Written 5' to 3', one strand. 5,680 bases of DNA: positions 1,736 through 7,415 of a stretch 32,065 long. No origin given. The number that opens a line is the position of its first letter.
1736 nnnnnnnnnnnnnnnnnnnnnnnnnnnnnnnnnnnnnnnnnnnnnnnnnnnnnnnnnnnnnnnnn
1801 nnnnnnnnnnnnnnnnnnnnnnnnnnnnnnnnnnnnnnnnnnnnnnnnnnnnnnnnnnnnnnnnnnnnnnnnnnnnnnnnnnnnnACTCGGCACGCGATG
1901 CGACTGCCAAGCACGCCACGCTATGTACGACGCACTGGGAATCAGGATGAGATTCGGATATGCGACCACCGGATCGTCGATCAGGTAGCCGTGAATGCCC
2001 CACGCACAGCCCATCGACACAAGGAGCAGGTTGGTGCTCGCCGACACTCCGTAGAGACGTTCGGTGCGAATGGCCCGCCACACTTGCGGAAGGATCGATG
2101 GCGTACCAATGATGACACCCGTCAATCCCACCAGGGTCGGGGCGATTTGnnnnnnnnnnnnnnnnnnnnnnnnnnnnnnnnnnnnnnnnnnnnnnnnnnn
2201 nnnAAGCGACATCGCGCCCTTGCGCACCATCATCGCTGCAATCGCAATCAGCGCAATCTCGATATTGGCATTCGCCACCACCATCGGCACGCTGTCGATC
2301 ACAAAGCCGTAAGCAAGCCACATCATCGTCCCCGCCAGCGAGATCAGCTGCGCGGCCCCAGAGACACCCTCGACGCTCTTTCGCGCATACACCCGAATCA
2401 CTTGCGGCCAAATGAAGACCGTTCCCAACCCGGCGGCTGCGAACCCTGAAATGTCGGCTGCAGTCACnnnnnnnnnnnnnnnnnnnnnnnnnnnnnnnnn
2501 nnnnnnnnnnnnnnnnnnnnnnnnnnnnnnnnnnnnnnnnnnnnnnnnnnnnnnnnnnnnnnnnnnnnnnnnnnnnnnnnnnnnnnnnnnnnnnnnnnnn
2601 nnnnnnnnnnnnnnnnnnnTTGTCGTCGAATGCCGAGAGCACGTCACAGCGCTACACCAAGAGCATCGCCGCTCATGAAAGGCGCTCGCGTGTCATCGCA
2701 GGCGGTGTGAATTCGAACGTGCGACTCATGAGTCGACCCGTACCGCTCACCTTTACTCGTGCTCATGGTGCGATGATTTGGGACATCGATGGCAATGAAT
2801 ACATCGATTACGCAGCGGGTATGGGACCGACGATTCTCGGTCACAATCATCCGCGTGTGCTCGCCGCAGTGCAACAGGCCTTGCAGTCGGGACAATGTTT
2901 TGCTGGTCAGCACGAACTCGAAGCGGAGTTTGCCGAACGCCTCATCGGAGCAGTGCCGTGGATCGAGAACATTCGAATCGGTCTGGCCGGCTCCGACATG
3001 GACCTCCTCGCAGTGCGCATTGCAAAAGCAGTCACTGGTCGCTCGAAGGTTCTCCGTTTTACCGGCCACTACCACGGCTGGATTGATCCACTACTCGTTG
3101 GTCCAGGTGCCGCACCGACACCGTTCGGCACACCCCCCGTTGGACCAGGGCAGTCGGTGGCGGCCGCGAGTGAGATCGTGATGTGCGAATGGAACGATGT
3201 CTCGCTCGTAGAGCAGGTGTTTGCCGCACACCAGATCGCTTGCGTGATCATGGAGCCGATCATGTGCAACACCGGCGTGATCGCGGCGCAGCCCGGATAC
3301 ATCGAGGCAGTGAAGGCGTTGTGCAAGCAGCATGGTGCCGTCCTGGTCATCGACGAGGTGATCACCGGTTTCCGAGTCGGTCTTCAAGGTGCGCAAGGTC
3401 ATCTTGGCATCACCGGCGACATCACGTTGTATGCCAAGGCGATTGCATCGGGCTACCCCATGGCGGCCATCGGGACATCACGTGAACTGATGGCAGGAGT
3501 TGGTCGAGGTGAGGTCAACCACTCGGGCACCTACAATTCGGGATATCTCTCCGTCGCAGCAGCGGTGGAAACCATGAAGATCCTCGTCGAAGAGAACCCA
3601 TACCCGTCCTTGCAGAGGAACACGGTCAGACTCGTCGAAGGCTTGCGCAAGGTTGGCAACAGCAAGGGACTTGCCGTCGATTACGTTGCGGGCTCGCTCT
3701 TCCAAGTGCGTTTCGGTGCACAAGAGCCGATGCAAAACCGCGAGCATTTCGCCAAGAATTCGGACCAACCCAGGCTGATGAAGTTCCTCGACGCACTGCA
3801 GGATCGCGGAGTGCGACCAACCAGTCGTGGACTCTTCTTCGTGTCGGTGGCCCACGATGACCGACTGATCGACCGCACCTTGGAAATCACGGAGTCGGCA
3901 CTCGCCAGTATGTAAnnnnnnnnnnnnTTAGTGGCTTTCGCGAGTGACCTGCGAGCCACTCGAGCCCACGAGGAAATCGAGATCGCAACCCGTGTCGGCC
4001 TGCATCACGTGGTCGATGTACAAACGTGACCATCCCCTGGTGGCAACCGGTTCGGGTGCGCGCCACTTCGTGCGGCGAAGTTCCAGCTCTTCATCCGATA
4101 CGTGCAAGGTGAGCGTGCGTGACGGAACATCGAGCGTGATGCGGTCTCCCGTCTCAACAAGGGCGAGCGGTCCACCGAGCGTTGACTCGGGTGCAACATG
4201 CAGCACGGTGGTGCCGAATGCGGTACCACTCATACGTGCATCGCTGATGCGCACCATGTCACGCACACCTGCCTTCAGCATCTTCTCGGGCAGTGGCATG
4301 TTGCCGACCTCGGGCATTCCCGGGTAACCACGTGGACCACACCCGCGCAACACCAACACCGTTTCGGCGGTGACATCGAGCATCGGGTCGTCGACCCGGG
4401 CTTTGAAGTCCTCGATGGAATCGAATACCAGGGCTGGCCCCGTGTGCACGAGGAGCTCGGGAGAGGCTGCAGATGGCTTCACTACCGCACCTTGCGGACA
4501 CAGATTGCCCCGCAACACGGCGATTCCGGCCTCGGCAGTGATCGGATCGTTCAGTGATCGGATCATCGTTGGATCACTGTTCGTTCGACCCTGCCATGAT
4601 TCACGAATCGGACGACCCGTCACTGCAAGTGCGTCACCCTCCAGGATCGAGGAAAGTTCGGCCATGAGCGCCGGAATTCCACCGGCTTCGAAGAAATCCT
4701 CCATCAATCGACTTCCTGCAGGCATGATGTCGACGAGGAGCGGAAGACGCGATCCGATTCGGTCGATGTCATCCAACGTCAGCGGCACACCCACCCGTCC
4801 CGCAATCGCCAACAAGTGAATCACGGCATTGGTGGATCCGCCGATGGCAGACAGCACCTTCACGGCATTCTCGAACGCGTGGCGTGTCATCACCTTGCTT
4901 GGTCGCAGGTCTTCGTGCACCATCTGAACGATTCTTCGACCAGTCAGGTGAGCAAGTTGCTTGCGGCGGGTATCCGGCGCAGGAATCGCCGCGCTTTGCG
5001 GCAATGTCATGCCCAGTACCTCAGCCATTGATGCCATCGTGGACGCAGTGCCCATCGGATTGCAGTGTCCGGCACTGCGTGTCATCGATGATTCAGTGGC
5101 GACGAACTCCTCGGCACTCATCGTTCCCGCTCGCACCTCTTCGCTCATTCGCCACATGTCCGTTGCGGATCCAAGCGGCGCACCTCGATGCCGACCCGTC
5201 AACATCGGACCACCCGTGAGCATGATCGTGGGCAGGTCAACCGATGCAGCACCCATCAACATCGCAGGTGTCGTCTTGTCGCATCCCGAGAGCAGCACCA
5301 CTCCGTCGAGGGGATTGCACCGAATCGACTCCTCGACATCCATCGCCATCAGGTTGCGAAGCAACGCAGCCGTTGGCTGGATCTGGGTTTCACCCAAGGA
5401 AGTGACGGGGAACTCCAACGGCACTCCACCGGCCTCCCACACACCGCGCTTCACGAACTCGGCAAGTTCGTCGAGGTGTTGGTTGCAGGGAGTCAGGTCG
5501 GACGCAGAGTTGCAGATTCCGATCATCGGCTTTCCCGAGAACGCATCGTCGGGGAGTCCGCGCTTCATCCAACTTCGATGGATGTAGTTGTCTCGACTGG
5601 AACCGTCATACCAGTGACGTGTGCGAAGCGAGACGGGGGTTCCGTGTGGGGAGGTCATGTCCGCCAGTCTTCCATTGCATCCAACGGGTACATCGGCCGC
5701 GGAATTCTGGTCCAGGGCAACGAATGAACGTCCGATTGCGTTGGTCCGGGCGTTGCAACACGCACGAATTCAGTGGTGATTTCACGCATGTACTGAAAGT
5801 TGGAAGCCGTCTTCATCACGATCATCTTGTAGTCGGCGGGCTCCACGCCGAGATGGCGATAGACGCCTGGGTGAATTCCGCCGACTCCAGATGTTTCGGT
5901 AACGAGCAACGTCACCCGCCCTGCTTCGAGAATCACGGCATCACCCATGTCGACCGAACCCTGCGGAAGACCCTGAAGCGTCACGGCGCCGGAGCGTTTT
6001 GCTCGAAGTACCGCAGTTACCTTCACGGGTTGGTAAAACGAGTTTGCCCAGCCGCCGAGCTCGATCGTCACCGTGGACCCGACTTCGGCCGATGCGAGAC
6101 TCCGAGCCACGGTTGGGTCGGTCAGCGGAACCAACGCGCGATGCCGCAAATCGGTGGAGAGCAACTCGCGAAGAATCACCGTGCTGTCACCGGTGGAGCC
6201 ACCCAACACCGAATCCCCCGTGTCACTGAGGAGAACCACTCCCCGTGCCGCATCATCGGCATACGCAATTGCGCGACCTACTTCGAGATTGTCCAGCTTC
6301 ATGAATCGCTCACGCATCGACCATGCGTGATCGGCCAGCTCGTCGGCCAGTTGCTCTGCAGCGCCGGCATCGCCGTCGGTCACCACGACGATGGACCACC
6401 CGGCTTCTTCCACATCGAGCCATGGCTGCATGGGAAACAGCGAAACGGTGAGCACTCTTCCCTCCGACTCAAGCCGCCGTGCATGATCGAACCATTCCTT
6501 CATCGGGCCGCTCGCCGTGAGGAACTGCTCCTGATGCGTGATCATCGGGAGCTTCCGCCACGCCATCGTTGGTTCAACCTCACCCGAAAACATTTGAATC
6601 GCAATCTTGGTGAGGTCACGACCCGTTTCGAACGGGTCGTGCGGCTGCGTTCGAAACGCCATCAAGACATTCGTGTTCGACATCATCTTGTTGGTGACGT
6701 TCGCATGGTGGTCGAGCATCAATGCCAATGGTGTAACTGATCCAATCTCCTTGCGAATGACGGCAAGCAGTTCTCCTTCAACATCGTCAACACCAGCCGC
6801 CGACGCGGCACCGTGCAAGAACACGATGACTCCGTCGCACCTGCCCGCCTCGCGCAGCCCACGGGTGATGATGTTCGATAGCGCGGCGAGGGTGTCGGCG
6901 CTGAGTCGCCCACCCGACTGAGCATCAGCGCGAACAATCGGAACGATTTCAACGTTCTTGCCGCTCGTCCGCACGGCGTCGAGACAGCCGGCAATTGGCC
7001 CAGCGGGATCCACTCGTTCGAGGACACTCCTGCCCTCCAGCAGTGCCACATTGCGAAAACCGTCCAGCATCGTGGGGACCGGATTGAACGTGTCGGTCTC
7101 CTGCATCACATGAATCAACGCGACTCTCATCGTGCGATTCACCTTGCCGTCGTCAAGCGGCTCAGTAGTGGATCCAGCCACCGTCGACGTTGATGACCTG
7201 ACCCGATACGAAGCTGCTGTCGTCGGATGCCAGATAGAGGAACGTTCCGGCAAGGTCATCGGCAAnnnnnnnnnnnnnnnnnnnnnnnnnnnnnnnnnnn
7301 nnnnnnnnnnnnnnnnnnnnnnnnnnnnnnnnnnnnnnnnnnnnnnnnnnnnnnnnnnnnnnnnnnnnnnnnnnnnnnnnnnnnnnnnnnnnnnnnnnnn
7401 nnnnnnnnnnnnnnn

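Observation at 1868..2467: Bacterial protein with full SWEET-like 3+1+3 architecture (two fused SemiSWEET/PQ-loop repeats)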

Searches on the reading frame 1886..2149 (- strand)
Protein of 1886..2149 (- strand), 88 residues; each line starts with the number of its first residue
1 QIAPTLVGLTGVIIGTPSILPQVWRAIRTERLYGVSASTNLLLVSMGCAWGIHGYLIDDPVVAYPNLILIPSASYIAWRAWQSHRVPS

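Call 68: search_solved_structures(query=A5, max_evalue=10)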
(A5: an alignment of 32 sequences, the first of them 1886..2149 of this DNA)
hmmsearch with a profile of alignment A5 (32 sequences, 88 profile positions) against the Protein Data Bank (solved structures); distinct sequences matched with E-value up to 10: 10.
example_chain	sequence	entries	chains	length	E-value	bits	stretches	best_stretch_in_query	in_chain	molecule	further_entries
4rng_A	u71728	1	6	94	7.8e-13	51.3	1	5-86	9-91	MtN3/saliva family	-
4qnc_A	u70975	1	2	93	3.4e-12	49.3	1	5-76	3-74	chemical transport protein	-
4x5m_A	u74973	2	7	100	4.9e-12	48.7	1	6-82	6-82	Uncharacterized protein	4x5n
5uhs_A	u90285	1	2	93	7.8e-11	44.9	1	5-76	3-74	Sugar transporter SemiSWEET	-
5uhq_A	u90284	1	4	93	1.1e-10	44.4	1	5-76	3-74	Sugar transporter SemiSWEET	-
9kax_A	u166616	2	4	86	4.1e-08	36.2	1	5-73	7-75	Sugar transporter SemiSWEET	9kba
5xpd_A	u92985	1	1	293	1.2e-05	28.2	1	26-69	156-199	sugar transporter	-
9kon_A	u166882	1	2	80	7e-05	25.8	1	14-69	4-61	Sugar transporter SemiSWEET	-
4qnd_A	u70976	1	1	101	0.00015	24.7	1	13-68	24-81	Chemical transport protein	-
5ctg_A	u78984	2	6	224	0.52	13.4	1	44-84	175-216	Bidirectional sugar transporter SWEET2b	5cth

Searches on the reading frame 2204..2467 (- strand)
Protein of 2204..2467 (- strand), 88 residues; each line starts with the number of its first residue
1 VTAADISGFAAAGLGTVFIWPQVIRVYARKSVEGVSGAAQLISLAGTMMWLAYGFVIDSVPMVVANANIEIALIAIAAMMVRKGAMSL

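Call 67: search_solved_structures(query=A4, max_evalue=10)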
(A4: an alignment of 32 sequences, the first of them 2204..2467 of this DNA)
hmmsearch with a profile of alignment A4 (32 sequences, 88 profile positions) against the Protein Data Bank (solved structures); distinct sequences matched with E-value up to 10: 11.
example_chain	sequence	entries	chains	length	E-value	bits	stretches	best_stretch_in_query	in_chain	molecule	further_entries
4rng_A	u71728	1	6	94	9e-12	47.9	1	2-83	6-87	MtN3/saliva family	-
4qnc_A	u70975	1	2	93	9.4e-11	44.6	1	4-76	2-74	chemical transport protein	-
5uhs_A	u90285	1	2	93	2.6e-10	43.2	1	4-76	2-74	Sugar transporter SemiSWEET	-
5uhq_A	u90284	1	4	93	2.4e-09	40.1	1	4-76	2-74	Sugar transporter SemiSWEET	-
9kax_A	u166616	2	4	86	1.2e-08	37.8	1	5-80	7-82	Sugar transporter SemiSWEET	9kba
4x5m_A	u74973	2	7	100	2.5e-08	36.8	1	1-84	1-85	Uncharacterized protein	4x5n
5xpd_A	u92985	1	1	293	5.5e-07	32.5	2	9-68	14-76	sugar transporter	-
9kon_A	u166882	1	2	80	0.0094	18.9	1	20-80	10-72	Sugar transporter SemiSWEET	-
4qnd_A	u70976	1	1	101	0.015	18.3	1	19-80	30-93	Chemical transport protein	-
5udf_A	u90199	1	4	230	0.94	12.5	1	14-46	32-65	Lipoprotein-releasing system transmembrane protein LolE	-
5i20_A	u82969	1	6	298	6.4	9.9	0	38-62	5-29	Uncharacterized protein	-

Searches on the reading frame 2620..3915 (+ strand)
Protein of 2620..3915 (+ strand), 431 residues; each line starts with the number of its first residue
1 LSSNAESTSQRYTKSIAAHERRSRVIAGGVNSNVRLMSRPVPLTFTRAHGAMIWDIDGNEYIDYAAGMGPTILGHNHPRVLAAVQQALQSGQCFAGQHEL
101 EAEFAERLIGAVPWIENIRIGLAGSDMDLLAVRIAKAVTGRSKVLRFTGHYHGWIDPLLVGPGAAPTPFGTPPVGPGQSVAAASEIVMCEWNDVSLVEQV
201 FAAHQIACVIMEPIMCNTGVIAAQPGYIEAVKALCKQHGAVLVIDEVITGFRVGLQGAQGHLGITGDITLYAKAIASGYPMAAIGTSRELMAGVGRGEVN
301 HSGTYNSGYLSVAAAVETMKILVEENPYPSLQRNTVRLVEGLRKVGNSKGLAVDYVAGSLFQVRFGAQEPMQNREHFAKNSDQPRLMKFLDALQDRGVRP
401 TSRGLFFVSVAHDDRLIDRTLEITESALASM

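Call 15: search_protein_families(library=pfam, proteins=[window:2620-3915:+], max_evalue=0.00001)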
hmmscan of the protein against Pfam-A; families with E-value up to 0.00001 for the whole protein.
window:2620-3915:+ (431 aa): 1 family
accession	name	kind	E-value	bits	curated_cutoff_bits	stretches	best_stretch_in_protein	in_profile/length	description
PF00202.27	Aminotran_3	-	4.8e-57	193.9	30.5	1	39-404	7-375/403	Aminotransferase class-III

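Call 74: search_protein_families(library=ncbifam, proteins=[window:2620-3915:+], max_evalue=1e-10)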
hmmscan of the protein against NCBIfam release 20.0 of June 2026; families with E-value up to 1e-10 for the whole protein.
window:2620-3915:+ (431 aa): 68 families (the best 25 are shown)
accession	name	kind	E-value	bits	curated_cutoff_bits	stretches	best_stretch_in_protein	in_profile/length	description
NF000818.0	PRK00062.1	subfamily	2.1e-109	366.1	398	1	12-430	3-426/429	glutamate-1-semialdehyde 2,1-aminomutase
TIGR00713.1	hemL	equivalog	7.8e-104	347.6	527.3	1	15-429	2-421/423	glutamate-1-semialdehyde 2,1-aminomutase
NF041362.1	GntE_guanitoxin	equivalog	1.5e-90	303.8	525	1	11-421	4-426/426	guanitoxin biosynthesis PLP-dependent transaminase GntE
NF009055.0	PRK12389.1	equivalog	4.2e-85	285.9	637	1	11-431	2-428/431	glutamate-1-semialdehyde 2,1-aminomutase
NF001864.0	PRK00615.1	equivalog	4.4e-64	216.6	706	1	17-420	9-418/433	glutamate-1-semialdehyde aminotransferase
NF004856.0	PRK06209.1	equivalog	2.4e-61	207.6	486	1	8-428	4-413/450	glutamate-1-semialdehyde 2,1-aminomutase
NF005453.0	PRK07046.1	subfamily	2.9e-51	174.5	425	1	8-429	23-449/453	transaminase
NF005993.0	PRK08117.1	subfamily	1.3e-43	149.2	574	2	195-346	197-347/433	aspartate aminotransferase family protein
NF004718.0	PRK06062.1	subfamily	5.5e-43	147.1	472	2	202-404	214-419/454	hypothetical protein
NF004426.0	PRK05769.1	equivalog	8e-43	146.8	552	2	190-344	206-357/441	acetyl ornithine aminotransferase family protein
NF005985.0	PRK08088.1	equivalog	1.7e-42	145.6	713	1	41-349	23-342/426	4-aminobutyrate--2-oxoglutarate transaminase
NF005386.0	PRK06931.1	equivalog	5.1e-42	144.1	753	2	30-155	29-161/461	diaminobutyrate--2-oxoglutarate transaminase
TIGR00707.1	argD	subfamily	1.6e-41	142.4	410.05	1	41-350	9-314/381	acetylornithine/succinylornithine family transaminase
NF049976.1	AmadipTransam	equivalog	8.1e-41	140.3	650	1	42-342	15-326/416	2-aminoadipate transaminase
NF005692.0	PRK07495.1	equivalog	9.9e-40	136.5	724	1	20-429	8-420/425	4-aminobutyrate--2-oxoglutarate transaminase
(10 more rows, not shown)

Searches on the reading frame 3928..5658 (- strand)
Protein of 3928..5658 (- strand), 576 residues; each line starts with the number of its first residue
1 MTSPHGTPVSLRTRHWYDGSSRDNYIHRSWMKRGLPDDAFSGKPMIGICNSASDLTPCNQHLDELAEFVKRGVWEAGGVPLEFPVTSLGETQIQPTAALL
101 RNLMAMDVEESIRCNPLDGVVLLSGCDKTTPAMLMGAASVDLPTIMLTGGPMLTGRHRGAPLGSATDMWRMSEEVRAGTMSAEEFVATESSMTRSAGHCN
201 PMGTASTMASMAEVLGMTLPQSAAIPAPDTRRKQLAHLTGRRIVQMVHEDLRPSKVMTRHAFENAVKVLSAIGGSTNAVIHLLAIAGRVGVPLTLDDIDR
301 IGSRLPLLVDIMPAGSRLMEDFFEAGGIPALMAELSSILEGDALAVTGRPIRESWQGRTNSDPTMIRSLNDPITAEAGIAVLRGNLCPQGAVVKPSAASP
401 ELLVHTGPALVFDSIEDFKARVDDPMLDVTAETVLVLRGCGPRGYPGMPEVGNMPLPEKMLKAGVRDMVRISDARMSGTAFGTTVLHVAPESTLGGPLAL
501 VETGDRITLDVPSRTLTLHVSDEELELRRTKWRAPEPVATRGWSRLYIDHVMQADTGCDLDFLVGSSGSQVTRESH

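Call 15: search_protein_families(library=pfam, proteins=[window:3928-5658:-], max_evalue=0.00001)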
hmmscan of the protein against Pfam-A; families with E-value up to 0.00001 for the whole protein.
window:3928-5658:- (576 aa): 2 families
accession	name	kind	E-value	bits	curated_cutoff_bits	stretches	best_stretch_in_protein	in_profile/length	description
PF00920.27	ILVD_EDD_N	-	8e-113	377.2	27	1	43-353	1-315/316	Dihydroxy-acid/6-phosphogluconate dehydratase N-terminal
PF24877.1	ILV_EDD_C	-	3.2e-63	213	27.7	1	365-558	2-191/191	Dihydroxy-acid/6-phosphogluconate dehydratase C-terminal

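Call 74: search_protein_families(library=ncbifam, proteins=[window:3928-5658:-], max_evalue=1e-10)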
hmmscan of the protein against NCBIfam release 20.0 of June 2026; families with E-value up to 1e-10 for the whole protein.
window:3928-5658:- (576 aa): 8 families
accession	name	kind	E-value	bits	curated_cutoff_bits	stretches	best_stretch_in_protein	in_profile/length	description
NF004784.0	PRK06131.1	subfamily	6.2e-267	886.6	539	1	8-576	7-576/576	dihydroxy-acid dehydratase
NF009559.0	PRK13016.1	equivalog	5.5e-247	820.6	882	1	7-575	6-576/578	L-arabinonate dehydratase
NF009560.0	PRK13017.1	subfamily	5.1e-230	764.7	684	1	7-567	6-582/595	dihydroxy-acid dehydratase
NF002068.0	PRK00911.1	subfamily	2.9e-146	488.2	644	1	26-558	18-553/559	dihydroxy-acid dehydratase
TIGR00110.1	ilvD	equivalog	2.2e-135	452.3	618.15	1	32-560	8-541/543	dihydroxy-acid dehydratase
NF009103.0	PRK12448.1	equivalog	1.2e-88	297.9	710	2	30-340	22-346/616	dihydroxy-acid dehydratase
TIGR01196.1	edd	equivalog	1.2e-59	202.1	708.25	1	45-531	66-567/601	phosphogluconate dehydratase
TIGR03432.1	yjhG_yagF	hypoth_equivalog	4.2e-53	180.4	808.15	1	101-517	130-571/640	YjhG/YagF family D-xylonate dehydratase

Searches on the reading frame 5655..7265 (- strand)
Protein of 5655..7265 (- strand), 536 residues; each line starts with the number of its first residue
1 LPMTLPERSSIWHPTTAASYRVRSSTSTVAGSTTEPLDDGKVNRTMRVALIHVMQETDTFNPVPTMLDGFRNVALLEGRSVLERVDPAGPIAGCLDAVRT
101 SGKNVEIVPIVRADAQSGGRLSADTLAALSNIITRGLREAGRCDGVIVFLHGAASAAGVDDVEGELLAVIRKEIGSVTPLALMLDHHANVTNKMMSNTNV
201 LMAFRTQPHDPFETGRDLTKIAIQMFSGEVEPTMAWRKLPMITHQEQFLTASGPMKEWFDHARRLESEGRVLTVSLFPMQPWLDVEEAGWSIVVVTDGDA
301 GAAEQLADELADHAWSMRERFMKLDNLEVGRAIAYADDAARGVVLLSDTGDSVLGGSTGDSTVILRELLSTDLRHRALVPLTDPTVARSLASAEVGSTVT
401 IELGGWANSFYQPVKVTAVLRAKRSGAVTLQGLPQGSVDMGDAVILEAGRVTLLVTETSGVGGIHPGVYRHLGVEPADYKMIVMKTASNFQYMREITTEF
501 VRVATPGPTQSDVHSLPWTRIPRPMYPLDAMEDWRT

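Call 15: search_protein_families(library=pfam, proteins=[window:5655-7265:-], max_evalue=0.00001)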
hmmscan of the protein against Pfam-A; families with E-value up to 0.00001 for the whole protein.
window:5655-7265:- (536 aa): 2 families
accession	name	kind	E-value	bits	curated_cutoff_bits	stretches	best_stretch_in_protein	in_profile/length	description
PF07364.17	DUF1485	-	7.7e-74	249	22.8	1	47-322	1-276/290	Metallopeptidase family M81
PF07171.17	MlrC_C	-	3.5e-34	119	27.2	1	346-520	1-178/178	MlrC C-terminus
